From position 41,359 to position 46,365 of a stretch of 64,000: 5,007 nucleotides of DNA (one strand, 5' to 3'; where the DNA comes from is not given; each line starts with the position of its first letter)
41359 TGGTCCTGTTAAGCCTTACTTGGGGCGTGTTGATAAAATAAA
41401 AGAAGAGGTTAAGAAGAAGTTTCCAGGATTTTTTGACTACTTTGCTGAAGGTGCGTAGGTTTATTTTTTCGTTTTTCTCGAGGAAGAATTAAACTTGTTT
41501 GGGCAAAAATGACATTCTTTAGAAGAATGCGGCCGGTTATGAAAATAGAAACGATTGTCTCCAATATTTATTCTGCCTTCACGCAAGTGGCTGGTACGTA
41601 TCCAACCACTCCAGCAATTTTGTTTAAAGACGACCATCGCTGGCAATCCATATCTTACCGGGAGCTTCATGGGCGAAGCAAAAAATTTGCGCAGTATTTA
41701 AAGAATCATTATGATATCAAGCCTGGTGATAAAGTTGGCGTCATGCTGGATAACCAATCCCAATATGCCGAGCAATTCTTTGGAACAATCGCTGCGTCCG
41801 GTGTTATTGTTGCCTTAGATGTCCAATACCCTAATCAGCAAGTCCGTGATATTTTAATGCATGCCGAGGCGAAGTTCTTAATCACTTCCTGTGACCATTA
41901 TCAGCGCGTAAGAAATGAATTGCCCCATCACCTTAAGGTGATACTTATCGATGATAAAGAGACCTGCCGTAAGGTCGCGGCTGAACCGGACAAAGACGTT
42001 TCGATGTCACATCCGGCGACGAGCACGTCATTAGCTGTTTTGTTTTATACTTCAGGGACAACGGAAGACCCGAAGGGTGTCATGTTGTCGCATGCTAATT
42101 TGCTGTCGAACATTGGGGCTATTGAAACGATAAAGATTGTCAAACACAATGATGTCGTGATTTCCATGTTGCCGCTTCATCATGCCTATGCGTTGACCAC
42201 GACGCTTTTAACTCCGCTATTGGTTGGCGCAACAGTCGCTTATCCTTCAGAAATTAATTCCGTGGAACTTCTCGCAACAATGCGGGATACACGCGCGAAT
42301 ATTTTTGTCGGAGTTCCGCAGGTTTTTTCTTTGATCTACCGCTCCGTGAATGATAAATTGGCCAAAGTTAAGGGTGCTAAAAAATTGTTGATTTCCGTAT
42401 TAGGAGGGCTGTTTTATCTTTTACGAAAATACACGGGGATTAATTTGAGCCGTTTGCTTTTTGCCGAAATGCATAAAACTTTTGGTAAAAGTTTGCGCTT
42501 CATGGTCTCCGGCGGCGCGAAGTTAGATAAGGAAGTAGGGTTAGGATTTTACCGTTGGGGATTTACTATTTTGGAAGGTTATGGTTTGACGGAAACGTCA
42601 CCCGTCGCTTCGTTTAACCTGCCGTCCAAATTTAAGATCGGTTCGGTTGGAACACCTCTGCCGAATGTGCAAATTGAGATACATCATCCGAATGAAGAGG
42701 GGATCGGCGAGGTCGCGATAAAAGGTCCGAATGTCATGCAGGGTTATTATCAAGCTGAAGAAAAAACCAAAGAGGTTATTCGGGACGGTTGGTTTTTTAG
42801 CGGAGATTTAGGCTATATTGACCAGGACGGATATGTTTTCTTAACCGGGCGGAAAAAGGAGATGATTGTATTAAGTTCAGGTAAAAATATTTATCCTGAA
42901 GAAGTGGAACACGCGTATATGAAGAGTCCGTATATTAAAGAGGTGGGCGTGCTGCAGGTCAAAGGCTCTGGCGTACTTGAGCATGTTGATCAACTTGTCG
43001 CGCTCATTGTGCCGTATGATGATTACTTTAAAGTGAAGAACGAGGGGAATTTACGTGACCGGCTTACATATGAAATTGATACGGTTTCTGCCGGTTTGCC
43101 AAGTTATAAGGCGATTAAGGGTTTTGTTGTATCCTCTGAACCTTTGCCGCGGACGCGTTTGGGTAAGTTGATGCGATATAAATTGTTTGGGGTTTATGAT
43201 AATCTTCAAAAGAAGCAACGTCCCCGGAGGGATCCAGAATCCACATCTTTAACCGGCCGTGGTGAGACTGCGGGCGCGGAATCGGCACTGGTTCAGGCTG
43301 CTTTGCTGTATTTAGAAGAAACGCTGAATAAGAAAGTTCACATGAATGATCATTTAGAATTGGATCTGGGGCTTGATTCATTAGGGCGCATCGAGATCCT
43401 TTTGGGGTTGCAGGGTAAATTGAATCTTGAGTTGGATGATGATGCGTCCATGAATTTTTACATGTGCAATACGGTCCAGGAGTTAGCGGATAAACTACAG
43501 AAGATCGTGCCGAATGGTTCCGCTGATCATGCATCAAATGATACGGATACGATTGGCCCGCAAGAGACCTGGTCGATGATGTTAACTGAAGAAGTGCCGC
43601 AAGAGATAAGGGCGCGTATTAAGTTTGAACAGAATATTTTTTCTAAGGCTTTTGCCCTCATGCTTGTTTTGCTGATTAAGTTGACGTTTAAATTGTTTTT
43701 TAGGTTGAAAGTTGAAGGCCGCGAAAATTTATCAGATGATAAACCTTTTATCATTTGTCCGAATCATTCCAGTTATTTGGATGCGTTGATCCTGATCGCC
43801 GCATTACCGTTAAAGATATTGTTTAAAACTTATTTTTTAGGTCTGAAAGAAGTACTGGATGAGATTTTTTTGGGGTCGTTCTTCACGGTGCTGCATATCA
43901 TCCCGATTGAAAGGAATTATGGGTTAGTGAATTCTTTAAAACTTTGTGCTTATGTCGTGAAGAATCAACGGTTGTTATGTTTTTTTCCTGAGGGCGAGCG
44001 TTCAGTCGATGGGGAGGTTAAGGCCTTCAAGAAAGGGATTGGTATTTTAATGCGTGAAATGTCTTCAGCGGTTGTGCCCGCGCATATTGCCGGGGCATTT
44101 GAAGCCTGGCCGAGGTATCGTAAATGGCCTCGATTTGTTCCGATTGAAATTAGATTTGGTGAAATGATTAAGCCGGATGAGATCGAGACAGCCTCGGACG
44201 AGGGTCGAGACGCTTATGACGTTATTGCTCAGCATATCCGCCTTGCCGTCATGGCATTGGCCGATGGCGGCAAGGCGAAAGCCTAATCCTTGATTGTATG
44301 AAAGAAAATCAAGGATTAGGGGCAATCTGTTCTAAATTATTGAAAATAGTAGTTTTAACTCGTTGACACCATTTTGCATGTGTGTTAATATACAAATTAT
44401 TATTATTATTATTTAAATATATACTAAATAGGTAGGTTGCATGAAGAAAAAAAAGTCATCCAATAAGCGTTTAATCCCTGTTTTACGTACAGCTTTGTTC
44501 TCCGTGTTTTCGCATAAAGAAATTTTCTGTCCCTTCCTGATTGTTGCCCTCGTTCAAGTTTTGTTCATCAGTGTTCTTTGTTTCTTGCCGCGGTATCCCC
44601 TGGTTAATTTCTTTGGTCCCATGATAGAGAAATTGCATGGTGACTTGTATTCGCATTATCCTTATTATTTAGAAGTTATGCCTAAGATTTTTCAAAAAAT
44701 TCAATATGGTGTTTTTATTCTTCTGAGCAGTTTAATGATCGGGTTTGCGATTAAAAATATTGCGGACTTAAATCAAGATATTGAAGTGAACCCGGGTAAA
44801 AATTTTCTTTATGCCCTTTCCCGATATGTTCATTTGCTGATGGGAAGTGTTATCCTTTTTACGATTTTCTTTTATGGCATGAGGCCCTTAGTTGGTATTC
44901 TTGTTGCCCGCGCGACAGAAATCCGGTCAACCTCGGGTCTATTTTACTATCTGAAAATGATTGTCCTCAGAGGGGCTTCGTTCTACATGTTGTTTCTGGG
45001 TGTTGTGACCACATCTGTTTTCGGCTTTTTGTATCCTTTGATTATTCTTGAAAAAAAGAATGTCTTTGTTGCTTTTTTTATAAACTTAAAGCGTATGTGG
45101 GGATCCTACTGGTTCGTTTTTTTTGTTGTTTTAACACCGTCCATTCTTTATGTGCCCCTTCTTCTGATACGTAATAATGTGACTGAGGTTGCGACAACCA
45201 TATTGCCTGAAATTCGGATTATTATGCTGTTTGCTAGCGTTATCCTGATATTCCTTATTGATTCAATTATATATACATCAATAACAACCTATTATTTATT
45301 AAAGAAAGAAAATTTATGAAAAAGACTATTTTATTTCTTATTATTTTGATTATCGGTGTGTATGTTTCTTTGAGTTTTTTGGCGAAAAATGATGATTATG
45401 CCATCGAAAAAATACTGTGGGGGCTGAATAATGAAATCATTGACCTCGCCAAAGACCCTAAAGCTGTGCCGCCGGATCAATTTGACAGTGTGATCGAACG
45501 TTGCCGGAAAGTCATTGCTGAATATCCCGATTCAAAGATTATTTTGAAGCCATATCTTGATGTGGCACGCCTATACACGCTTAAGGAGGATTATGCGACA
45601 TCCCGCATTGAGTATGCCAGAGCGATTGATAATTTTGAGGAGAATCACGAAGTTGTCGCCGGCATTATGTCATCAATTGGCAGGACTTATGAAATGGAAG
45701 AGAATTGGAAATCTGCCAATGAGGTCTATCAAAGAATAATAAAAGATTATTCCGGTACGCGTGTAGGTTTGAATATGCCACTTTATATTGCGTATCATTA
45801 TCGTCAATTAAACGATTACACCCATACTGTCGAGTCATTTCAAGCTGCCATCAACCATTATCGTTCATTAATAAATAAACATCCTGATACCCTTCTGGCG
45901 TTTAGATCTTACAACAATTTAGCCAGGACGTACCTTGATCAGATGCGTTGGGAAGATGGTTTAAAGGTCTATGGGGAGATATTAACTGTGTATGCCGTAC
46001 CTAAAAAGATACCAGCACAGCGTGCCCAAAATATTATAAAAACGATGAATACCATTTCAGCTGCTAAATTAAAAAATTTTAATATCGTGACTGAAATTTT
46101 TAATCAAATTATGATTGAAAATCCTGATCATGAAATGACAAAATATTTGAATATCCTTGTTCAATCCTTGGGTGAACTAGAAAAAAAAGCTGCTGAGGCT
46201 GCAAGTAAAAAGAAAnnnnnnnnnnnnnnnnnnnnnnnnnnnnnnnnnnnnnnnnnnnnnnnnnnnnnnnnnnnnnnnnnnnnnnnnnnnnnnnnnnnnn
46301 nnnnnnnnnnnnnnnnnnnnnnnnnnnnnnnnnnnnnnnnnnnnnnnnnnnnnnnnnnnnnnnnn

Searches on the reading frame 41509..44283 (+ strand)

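Call 8: search_protein_families(library=ncbifam, proteins=[window:41509-44283:+], max_evalue=0.00001)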
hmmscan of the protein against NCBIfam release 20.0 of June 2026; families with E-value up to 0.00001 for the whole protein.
window:41509-44283:+ (925 aa): 104 families (the best 25 are shown)
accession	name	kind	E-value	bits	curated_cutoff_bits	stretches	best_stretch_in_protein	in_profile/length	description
NF004837.0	PRK06187.1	subfamily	2e-90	303.5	476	2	326-563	285-522/531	long-chain-fatty-acid--CoA ligase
NF006386.0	PRK08633.1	equivalog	2.3e-81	274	1221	3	325-448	896-1040/1147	acyl-[ACP]--phospholipid O-acyltransferase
NF005702.0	PRK07514.1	subfamily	1e-70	238.5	558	2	320-563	263-500/506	malonyl-CoA synthase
NF005291.0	PRK06814.1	equivalog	4.8e-68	230.1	1349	3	327-452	907-1035/1140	acyl-[ACP]--phospholipid O-acyltransferase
NF004114.0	PRK05605.1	equivalog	6.3e-64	216.3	766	2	327-558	338-564/575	long-chain-fatty-acid--CoA ligase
NF004229.0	PRK05677.1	subfamily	2.1e-62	211.4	879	3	328-559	327-551/563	long-chain-fatty-acid--CoA ligase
NF052269.1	Staph_lig_FadD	equivalog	6.4e-62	209.5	650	2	327-504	265-444/499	long-chain-fatty-acid--CoA ligase FadD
NF005307.0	PRK06839.1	equivalog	1.2e-60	205.5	748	2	322-558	259-488/496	o-succinylbenzoate--CoA ligase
NF005714.0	PRK07529.1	subfamily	1.3e-60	205.5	632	3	327-481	338-506/640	acyl-CoA synthetase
NF006182.0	PRK08316.1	subfamily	9e-60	202.6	663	2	356-565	317-519/523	fatty acyl-CoA synthetase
NF006523.0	PRK08974.1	equivalog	1.5e-58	198.3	884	3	322-559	320-549/561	long-chain-fatty-acid--CoA ligase FadD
NF002966.0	PRK03640.1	equivalog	2.4e-58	197.9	556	2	313-486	240-418/483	o-succinylbenzoate--CoA ligase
NF006181.0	PRK08314.1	subfamily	1.4e-56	191.9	705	3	327-512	319-511/563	long-chain-fatty-acid--CoA ligase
TIGR01923.1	menE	equivalog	3e-56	191.2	330.15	2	313-484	212-382/442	o-succinylbenzoate--CoA ligase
NF005959.0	PRK08043.1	equivalog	3.8e-55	187.4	886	3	20-249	206-442/719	bifunctional acyl-ACP--phospholipid O-acyltransferase/long-chain-fatty-acid--ACP ligase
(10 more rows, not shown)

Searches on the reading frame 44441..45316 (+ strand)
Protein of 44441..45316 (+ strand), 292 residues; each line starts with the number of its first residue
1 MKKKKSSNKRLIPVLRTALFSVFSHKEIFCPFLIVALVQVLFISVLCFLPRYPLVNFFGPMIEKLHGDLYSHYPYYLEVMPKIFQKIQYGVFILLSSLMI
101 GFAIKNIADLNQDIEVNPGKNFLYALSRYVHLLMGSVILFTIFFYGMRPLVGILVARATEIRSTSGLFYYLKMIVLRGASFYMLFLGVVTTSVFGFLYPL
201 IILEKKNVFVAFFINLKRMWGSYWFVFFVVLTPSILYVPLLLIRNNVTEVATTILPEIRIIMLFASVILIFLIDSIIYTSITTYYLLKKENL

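Call 8: search_protein_families(library=ncbifam, proteins=[window:44441-45316:+], max_evalue=0.00001)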
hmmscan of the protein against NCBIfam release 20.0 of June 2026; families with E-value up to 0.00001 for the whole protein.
window:44441-45316:+ (292 aa): 0 families

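Call 25: search_protein_families(library=ncbifam, proteins=[window:44441-45316:+], max_evalue=0.001)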
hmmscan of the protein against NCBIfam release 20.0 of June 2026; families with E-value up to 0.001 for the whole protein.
window:44441-45316:+ (292 aa): 0 families

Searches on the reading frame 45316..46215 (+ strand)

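Call 8: search_protein_families(library=ncbifam, proteins=[window:45316-46215:+], max_evalue=0.00001)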
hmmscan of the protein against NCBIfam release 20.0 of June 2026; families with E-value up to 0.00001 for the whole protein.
window:45316-46215:+ (300 aa): 2 families
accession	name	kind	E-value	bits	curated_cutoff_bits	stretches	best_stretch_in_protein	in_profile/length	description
TIGR02795.1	tol_pal_ybgF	equivalog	4e-10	40.3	90.1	0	55-148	17-109/119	tol-pal system protein YbgF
TIGR03302.1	OM_YfiO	subfamily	1.1e-06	28.3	81.4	0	101-166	152-217/239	outer membrane protein assembly factor BamD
